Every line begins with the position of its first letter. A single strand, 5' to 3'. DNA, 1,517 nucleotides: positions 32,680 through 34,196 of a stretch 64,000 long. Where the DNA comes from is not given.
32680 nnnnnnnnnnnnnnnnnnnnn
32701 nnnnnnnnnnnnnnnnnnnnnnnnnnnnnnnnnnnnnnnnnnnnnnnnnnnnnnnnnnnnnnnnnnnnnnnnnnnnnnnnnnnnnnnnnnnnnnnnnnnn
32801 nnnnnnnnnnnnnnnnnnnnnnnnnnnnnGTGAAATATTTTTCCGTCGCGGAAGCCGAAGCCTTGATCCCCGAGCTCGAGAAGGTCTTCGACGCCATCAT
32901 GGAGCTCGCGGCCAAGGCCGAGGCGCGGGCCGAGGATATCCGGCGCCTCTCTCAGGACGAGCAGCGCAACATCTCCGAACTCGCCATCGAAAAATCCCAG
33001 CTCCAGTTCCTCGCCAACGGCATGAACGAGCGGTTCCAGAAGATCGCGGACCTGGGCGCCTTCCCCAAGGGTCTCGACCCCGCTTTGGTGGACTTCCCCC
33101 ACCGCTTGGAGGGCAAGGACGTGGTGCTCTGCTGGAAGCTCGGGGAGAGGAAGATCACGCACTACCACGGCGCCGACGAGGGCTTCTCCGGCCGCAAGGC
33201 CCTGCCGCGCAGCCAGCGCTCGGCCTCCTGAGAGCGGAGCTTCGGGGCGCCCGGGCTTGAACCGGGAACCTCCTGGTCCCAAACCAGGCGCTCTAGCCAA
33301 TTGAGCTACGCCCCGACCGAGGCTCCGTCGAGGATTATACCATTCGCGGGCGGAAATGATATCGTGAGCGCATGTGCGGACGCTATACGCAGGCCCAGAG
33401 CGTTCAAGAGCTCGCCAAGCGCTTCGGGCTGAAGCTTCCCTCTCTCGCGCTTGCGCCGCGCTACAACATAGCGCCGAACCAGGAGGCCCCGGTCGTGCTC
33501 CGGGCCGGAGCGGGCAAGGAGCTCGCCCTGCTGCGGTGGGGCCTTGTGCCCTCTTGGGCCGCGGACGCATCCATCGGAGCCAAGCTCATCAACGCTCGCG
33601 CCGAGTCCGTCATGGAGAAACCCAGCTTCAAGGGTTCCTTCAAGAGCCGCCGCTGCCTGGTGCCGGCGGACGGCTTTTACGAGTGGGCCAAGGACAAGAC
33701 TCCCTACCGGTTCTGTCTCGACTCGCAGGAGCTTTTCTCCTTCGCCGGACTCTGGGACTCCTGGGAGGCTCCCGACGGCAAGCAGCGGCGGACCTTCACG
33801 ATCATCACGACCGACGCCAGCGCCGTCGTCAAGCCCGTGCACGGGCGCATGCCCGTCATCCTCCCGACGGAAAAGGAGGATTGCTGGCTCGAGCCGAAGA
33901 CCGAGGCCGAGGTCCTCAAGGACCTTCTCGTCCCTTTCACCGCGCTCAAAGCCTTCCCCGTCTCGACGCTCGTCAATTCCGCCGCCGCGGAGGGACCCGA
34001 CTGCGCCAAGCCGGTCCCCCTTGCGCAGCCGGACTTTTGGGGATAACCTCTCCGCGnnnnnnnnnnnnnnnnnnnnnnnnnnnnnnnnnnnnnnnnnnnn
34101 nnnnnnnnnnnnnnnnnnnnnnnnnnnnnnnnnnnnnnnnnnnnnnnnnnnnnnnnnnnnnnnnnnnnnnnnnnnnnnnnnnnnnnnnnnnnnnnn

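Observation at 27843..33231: Six-gene translationally coupled operon: sdhCAB followed by ankyrin-caspase lipoprotein, ArfB-like GGQ hydrolase and DUF2203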

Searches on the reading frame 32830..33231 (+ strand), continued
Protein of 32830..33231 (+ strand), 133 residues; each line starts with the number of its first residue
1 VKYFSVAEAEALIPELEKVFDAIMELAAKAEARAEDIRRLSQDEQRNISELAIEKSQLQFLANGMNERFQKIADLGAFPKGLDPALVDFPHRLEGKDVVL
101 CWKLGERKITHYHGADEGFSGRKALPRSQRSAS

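Call 51: find_related_loci(query=A4, collection=genome_contigs, flank=6000)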
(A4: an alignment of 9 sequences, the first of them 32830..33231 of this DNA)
Query A4 (133 aa) in genome_contigs; peptide patterns used: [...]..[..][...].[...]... (x = any residue, [..] = any of these).
127 stretches matched a pattern; 101 encode a relative of the query (tblastn E <= 1e-3); the best 80 are kept; 80 distinct loci.
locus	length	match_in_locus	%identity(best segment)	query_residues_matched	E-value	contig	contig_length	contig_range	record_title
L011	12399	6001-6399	86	1-133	4e-68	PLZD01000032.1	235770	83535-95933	MAG: Elusimicrobia bacterium isolate palsa_1176 73.20120700_P3D.185_contig_5912, whole genome shotgun sequence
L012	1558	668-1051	69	1-128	3e-57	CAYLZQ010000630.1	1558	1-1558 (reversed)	MAG TPA_asm: uncultured Elusimicrobia bacterium isolate binchicken_co21_239 genome assembly, contig: NODE_221946_length_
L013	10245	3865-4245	61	1-127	1e-54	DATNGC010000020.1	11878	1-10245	MAG TPA_asm: Elusimicrobiota bacterium isolate SMAG_U11311 k141_647771, whole genome shotgun sequence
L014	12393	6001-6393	62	1-131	5e-51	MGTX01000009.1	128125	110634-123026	MAG: Elusimicrobia bacterium GWA2_66_18 gwa2_scaffold_155, whole genome shotgun sequence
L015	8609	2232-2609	62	1-126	6e-51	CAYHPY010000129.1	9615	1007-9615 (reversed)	MAG TPA_asm: uncultured Elusimicrobia bacterium isolate ERP119705_co15_38 genome assembly, contig: NODE_8474_length_9615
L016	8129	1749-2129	58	1-127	6e-50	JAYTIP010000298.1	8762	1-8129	MAG: Elusimicrobiota bacterium isolate GFS_2774 GFS_2774_297, whole genome shotgun sequence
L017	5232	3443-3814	63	1-126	3e-49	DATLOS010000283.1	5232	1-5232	MAG TPA_asm: Elusimicrobiota bacterium isolate SMAG_U13832 k141_5628728, whole genome shotgun sequence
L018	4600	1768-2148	57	1-127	1e-48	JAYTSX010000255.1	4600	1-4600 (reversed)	MAG: Elusimicrobiota bacterium isolate GFS_5282 GFS_5282_254, whole genome shotgun sequence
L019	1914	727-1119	55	1-131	3e-48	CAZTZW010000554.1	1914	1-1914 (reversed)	MAG TPA_asm: uncultured Elusimicrobia sp. isolate SRP302895_co1_139 genome assembly, contig: NODE_149389_length_1914_cov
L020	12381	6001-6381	57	1-127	1e-47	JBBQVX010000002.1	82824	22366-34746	MAG: Elusimicrobiota bacterium isolate Co_metawrap_2019 Cmw_2019_k141_14002769_length_82824_cov_8.9996, whole genome sho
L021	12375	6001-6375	57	1-126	6e-48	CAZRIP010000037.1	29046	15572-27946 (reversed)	MAG TPA_asm: uncultured Elusimicrobia sp. isolate binchicken_co54_389 genome assembly, contig: NODE_2708_length_29046_co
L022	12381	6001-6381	57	1-127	6e-47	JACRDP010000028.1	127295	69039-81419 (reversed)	MAG: Elusimicrobia bacterium isolate NC_groundwater_1675_Pr3_B-0.1um_66_20 SR-2_scaffold_141_3992633, whole genome shotg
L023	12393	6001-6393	58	1-132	4e-47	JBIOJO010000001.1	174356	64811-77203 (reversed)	MAG: Elusimicrobiota bacterium isolate GcC5-9 k141_2161752_length_174356_cov_45.6850, whole genome shotgun sequence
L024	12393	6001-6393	56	1-131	1e-46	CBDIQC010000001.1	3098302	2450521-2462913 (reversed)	MAG: uncultured Elusimicrobia bacterium isolate NI882-mx-bin12 genome assembly, contig: N-N882-C16, whole genome shotgun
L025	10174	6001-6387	55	1-129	3e-46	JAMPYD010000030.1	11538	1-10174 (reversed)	MAG: Elusimicrobiota bacterium isolate R2F_R2FSRR_metabat.61 R2F_C3196, whole genome shotgun sequence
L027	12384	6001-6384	53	1-129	8e-44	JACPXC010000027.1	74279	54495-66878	MAG: Elusimicrobia bacterium isolate NC_groundwater_827_Pr1_B-0.1um_69_30 Montesol18_Bp1_scaffold_767008, whole genome s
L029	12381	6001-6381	56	1-127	2e-42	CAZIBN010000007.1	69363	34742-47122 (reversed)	MAG TPA_asm: uncultured Elusimicrobia sp. isolate binchicken_co186_163 genome assembly, contig: NODE_300_length_69363_co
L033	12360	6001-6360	53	1-120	6e-41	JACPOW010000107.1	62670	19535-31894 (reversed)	MAG: Elusimicrobia bacterium isolate NC_groundwater_611_Pr5_B-0.1um_68_12 alan_book_18_scaffold_370275, whole genome sho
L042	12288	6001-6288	47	1-96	1e-23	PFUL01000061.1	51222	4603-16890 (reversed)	MAG: Elusimicrobia bacterium CG_4_9_14_3_um_filter_62_55 CG_4_9_14_3_um_filter_150_scaffold_561_c, whole genome shotgun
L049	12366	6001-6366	38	2-125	3e-21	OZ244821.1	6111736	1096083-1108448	MAG: Candidatus Poribacteria bacterium isolate f8e195d4-717b-4ac2-aaf5-fcbd41c48ae0 genome assembly, chromosome: 1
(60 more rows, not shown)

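Call 58: fold_search(model_id=the predicted structure, library=pdb)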
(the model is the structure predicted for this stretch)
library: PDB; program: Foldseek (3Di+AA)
matches with E <= 10: 265; with E <= 0.001: 0
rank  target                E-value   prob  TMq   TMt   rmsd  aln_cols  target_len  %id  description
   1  4h5y                  1.0e+00  0.09  0.23  0.08  16.7       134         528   10  High-resolution crystal structure of Legionella pneumophila LidA (60-594) (released 2013-09-25)
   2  7ap1                  1.3e+00  0.20  0.31  0.13   8.9        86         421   20  Klebsiella pneumoniae Seryl-tRNA synthetase in Complex with Compound SerS7HMDDA (released 2020-11-11)
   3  4ce4_T                1.3e+00  0.11  0.18  0.20   5.7        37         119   24  39S large subunit of the porcine mitochondrial ribosome (released 2013-12-18)
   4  6zuk_D                1.5e+00  0.09  0.18  0.24   3.9        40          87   18  Crystal structure of dimethylated RSL-N23H/G68H (RSL-B6) in complex with cucurbit[7]uril and zinc (released 2020-11-25)
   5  9qmp                  1.7e+00  0.10  0.26  0.12  16.6       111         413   14  E.coli seryl-tRNA synthetase (released 2025-05-14)
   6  5t5t_B                1.7e+00  0.08  0.16  0.13   4.2        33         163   18  AMPK bound to allosteric activator (released 2017-03-29)
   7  8oiq_BX               2.0e+00  0.09  0.18  0.11   5.9        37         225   24  39S mammalian mitochondrial large ribosomal subunit with mtRF1 and P-site tRNA (released 2023-06-14)
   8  2ya3_B                2.1e+00  0.07  0.16  0.27   3.2        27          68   18  STRUCTURE OF THE REGULATORY FRAGMENT OF MAMMALIAN AMPK IN COMPLEX WITH COUMARIN ADP (released 2011-03-16)
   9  4zhx_D                2.1e+00  0.07  0.15  0.12   3.4        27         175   18  Novel binding site for allosteric activation of AMPK (released 2016-03-09)
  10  6r1m_B                2.2e+00  0.16  0.28  0.12   5.7        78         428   15  Crystal structure of E. coli seryl-tRNA synthetase complexed to seryl sulfamoyl adenosine (released 2020-01-22)
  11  6vlz_Q                2.2e+00  0.09  0.18  0.11   5.8        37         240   22  Structure of the human mitochondrial ribosome-EF-G1 complex (ClassI) (released 2020-08-05)
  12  5ezv_B                2.2e+00  0.06  0.16  0.12   4.3        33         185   18  X-ray crystal structure of AMP-activated protein kinase alpha-2/alpha-1 RIM chimaera (alpha-2(1-347)/alpha-1(349-401)/ (released 2016-03-09)
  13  8hqs_B                2.4e+00  0.14  0.38  0.15  13.0       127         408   10  Cryo-EM structure of 8-subunit Smc5/6 head region (released 2024-06-19)
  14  6r1m_A                2.4e+00  0.08  0.26  0.12  16.3       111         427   14  Crystal structure of E. coli seryl-tRNA synthetase complexed to seryl sulfamoyl adenosine (released 2020-01-22)
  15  8bik_E                2.4e+00  0.06  0.15  0.12   3.4        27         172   18  Crystal structure of human AMPK heterotrimer in complex with allosteric activator C455 (released 2024-05-15)
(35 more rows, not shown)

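Call 59: search_protein_families(library=pfam, proteins=[L042:5540-6004:+, L027:5588-6004:+, L033:2938-4536:+, L033:4520-6004:+, L029:4517-6004:+, L049:4114-5757:-, L049:6394-7176:-, L027:3703-5067:+, L029:6418-6981:+], max_evalue=0.001)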
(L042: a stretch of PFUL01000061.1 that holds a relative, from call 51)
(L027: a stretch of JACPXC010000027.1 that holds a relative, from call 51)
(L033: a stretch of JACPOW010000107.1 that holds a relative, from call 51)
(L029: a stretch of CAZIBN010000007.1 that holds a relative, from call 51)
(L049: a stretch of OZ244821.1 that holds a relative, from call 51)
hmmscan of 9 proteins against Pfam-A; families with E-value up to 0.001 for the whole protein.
L042:5540-6004:+ (154 aa): 1 family
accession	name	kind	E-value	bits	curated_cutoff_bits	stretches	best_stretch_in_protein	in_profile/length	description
PF01878.24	EVE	-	2.6e-54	183.6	23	1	2-148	1-144/145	EVE domain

L027:5588-6004:+ (138 aa): 1 family
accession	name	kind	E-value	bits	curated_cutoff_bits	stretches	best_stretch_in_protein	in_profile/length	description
PF01878.24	EVE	-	1.3e-44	152.2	23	1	3-133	2-145/145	EVE domain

L033:2938-4536:+ (532 aa): 1 family
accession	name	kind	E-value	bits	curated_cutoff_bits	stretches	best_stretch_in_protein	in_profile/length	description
PF09852.15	DUF2079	-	1.6e-34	120.3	28.2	1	89-510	18-457/459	Predicted membrane protein (DUF2079)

L033:4520-6004:+ (494 aa): 3 families
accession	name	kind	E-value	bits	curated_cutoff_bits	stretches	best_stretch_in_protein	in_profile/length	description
PF00069.31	Pkinase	-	2.9e-48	165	31.7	1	235-482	6-255/263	Protein kinase domain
PF07714.23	PK_Tyr_Ser-Thr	-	1.4e-34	120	23.1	1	236-477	7-248/258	Protein tyrosine and serine/threonine kinase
PF03109.22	ABC1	-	9.9e-06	25.3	22.9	1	301-379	141-218/244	ABC1 atypical kinase-like domain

L029:4517-6004:+ (495 aa): 4 families
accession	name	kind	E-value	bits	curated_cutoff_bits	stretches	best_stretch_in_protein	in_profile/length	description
PF00069.31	Pkinase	-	4e-50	171.1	31.7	1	232-481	1-253/263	Protein kinase domain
PF07714.23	PK_Tyr_Ser-Thr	-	1.9e-36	126.1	23.1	1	234-479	3-248/258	Protein tyrosine and serine/threonine kinase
PF03109.22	ABC1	-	6.1e-07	29.3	22.9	1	266-380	109-217/244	ABC1 atypical kinase-like domain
PF12330.14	Haspin_kinase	-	0.00046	19.8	25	1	299-377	179-253/364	Haspin like kinase domain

L049:4114-5757:- (547 aa): 3 families
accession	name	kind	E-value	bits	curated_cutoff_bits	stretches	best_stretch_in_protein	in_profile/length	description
PF03023.19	MurJ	-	1.8e-103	347.1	27.4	1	40-494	1-436/451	Lipid II flippase MurJ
PF01554.23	MatE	-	2.3e-07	31.1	24.9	1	300-425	40-161/161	MatE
PF13440.11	Polysacc_synt_3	-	5.3e-06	26.3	23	1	160-362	92-284/293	Polysaccharide biosynthesis protein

L049:6394-7176:- (260 aa): 2 families
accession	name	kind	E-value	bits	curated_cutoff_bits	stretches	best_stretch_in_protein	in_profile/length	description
PF08543.17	Phos_pyr_kin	-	1.9e-93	312.8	27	1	11-255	1-246/246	Phosphomethylpyrimidine kinase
PF00294.29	PfkB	-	5.6e-08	32.9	25.8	1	123-233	176-282/302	pfkB family carbohydrate kinase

L027:3703-5067:+ (454 aa): 3 families
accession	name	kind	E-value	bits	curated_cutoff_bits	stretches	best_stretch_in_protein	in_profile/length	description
PF04542.20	Sigma70_r2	-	5.5e-17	61.8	24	1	167-235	2-70/71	Sigma-70 region 2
PF04545.22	Sigma70_r4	-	1.3e-14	53.9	24.1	1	338-390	1-49/50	Sigma-70, region 4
PF04539.22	Sigma70_r3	-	3.1e-09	37.3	25.3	1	253-324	9-76/78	Sigma-70 region 3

L029:6418-6981:+ (187 aa): 1 family
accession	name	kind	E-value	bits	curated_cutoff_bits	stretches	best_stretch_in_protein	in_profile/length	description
PF05962.17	HutD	-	1.3e-35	123.6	25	1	10-157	4-155/181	HutD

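Call 62: find_related_loci(query=A5, collection=metagenome_contigs, flank=5000)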
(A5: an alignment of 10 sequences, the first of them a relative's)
Query A5 (136 aa) in metagenome_contigs; peptide patterns used: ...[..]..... (x = any residue, [..] = any of these).
600 stretches matched a pattern (row limit reached: there are more); 543 encode a relative of the query (tblastn E <= 1e-3); the best 80 are kept; 80 distinct loci.
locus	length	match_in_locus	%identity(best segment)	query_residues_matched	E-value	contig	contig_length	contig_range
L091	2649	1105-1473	41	4-126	2e-26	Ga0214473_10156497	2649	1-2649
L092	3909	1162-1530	41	4-126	2e-26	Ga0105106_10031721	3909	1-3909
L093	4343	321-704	38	1-128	4e-26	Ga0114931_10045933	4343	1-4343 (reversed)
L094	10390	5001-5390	40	5-126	2e-25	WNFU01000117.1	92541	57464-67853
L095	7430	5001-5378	41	1-126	3e-25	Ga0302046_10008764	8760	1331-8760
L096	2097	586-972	39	3-123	5e-25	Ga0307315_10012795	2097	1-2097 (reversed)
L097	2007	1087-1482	40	4-127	2e-24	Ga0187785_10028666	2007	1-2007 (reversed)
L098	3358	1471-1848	37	4-125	2e-24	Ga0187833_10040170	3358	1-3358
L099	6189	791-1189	40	1-126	2e-24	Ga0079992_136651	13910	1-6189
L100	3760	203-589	43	5-126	2e-24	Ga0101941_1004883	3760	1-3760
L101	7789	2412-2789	41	1-126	6e-24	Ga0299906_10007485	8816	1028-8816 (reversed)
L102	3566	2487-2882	35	5-127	9e-24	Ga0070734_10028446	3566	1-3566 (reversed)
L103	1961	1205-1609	34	3-128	2e-23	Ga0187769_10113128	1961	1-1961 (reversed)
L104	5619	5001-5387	40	3-123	2e-23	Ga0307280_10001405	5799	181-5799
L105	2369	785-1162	37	4-125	5e-23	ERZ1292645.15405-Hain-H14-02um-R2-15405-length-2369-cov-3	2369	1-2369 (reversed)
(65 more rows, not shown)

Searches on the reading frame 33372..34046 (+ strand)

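Call 4: search_protein_families(library=pfam, proteins=[window:33372-34046:+], max_evalue=0.01)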
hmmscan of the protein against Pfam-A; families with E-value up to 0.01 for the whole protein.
window:33372-34046:+ (224 aa): 1 family
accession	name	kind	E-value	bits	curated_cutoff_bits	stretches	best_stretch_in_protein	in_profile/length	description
PF02586.19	SRAP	-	5.5e-72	242.2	27.1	1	1-203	1-213/214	SOS response associated peptidase (SRAP)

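Call 7: search_protein_families(library=ncbifam, proteins=[window:33372-34046:+], max_evalue=0.01)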
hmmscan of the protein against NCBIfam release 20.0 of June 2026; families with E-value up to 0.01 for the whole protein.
window:33372-34046:+ (224 aa): 1 family
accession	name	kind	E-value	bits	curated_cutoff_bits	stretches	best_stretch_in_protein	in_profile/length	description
NF007413.0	PRK09951.1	subfamily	4.5e-18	65.4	349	1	1-215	1-222/222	hypothetical protein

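Call 8: search_protein_families(library=padloc, proteins=[window:33372-34046:+], max_evalue=0.01)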
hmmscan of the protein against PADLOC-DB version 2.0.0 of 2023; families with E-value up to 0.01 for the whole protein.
window:33372-34046:+ (224 aa): 0 families
